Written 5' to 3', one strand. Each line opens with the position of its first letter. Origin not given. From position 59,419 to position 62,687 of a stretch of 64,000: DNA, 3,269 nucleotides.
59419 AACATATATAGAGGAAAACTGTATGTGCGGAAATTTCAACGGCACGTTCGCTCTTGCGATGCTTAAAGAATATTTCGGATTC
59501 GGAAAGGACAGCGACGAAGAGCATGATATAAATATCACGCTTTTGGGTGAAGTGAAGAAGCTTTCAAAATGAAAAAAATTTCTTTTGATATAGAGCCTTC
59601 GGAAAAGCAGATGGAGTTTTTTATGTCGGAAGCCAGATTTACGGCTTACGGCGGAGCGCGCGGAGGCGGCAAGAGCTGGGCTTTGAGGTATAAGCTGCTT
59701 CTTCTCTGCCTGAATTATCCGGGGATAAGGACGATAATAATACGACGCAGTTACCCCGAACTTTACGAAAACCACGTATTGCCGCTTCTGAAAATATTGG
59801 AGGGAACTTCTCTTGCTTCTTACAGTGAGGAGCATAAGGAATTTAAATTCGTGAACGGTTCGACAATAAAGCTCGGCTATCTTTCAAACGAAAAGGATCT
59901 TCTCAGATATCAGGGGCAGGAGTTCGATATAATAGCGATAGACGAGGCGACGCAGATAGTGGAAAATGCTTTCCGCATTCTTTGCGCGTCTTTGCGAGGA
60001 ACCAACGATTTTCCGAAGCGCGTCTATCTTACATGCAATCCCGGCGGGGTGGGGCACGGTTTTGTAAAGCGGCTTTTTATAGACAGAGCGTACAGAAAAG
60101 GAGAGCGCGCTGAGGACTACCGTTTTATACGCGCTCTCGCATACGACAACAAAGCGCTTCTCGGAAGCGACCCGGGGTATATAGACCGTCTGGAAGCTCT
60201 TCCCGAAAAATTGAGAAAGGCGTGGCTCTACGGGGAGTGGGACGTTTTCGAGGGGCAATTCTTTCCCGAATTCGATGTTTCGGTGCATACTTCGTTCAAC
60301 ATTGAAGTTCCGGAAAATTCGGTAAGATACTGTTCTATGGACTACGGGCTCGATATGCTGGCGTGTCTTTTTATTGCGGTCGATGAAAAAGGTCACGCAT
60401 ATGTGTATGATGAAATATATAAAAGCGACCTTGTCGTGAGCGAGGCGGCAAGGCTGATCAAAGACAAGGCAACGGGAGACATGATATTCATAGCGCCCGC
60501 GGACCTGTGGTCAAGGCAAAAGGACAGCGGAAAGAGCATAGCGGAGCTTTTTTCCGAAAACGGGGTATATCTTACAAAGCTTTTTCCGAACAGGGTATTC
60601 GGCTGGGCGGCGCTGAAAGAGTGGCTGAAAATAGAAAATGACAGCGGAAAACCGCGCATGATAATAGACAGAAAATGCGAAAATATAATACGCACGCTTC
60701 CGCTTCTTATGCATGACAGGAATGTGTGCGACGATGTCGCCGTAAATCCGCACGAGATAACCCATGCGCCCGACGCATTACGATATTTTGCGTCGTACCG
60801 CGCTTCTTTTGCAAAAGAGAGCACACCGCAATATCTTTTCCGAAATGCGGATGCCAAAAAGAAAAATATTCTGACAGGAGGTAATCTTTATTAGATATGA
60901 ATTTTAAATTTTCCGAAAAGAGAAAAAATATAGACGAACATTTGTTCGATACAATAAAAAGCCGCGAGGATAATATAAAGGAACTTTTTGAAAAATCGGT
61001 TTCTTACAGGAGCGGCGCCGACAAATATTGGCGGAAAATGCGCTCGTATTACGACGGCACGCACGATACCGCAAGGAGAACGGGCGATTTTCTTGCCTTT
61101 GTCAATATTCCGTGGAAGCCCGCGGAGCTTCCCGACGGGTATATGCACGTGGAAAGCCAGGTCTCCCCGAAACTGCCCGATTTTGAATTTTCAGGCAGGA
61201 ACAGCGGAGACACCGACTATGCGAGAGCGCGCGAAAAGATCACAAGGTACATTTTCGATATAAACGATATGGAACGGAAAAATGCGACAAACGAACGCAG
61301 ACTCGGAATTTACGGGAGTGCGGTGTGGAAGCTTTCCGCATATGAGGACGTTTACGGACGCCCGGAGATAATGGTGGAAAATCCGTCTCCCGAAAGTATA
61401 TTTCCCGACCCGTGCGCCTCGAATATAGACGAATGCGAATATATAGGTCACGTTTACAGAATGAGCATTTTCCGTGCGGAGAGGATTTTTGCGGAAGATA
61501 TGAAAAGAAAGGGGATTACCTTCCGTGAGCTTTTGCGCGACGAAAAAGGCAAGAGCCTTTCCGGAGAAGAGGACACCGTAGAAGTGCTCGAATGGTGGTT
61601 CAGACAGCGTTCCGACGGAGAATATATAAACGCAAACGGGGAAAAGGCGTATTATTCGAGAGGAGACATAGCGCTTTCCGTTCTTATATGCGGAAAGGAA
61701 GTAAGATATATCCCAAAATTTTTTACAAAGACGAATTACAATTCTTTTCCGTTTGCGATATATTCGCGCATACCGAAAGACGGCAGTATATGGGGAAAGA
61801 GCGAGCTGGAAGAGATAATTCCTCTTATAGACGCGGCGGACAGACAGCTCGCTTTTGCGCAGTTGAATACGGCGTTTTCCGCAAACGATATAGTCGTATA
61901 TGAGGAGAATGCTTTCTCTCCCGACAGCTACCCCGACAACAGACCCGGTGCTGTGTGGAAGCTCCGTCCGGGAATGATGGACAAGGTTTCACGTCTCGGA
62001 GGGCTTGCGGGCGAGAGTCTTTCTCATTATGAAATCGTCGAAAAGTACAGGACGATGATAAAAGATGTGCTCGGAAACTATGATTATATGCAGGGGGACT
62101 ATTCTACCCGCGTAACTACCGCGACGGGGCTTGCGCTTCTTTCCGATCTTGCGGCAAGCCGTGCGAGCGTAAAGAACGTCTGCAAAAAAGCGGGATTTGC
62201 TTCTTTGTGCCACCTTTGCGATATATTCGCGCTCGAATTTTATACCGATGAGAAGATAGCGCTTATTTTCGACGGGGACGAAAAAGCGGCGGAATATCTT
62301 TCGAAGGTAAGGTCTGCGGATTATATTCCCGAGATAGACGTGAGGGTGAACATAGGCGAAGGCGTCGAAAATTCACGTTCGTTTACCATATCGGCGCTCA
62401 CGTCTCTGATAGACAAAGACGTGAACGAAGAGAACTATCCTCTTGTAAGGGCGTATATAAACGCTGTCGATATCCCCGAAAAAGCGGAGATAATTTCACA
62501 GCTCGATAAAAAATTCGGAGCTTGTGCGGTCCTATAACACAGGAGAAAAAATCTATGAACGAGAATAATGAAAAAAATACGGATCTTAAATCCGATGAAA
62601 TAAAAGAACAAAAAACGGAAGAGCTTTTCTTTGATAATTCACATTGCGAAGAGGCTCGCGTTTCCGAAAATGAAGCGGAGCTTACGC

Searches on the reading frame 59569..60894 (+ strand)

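Call 67: search_protein_families(library=pfam, proteins=[window:59569-60894:+], max_evalue=0.0001)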
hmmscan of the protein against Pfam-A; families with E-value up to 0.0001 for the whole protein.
window:59569-60894:+ (441 aa): 2 families
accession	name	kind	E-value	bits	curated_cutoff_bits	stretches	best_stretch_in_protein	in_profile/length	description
PF03237.21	Terminase_6N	-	1.9e-14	54.2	22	1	27-236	2-212/215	Terminase large subunit, T4likevirus-type, N-terminal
PF04466.19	Terminase_3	-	2.6e-11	43.9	23.2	1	23-197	3-175/201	Phage terminase large subunit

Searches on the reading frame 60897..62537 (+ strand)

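Call 67: search_protein_families(library=pfam, proteins=[window:60897-62537:+], max_evalue=0.0001)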
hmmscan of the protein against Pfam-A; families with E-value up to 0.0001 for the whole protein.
window:60897-62537:+ (546 aa): 2 families
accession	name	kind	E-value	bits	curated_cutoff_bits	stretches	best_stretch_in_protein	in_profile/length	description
PF16510.12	P22_portal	-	2.2e-11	43.4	26.1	1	94-538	67-546/594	Phage P22-like portal protein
PF23899.1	SU10_portal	-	1.6e-05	24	30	0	154-419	187-447/593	Phage SU10 portal protein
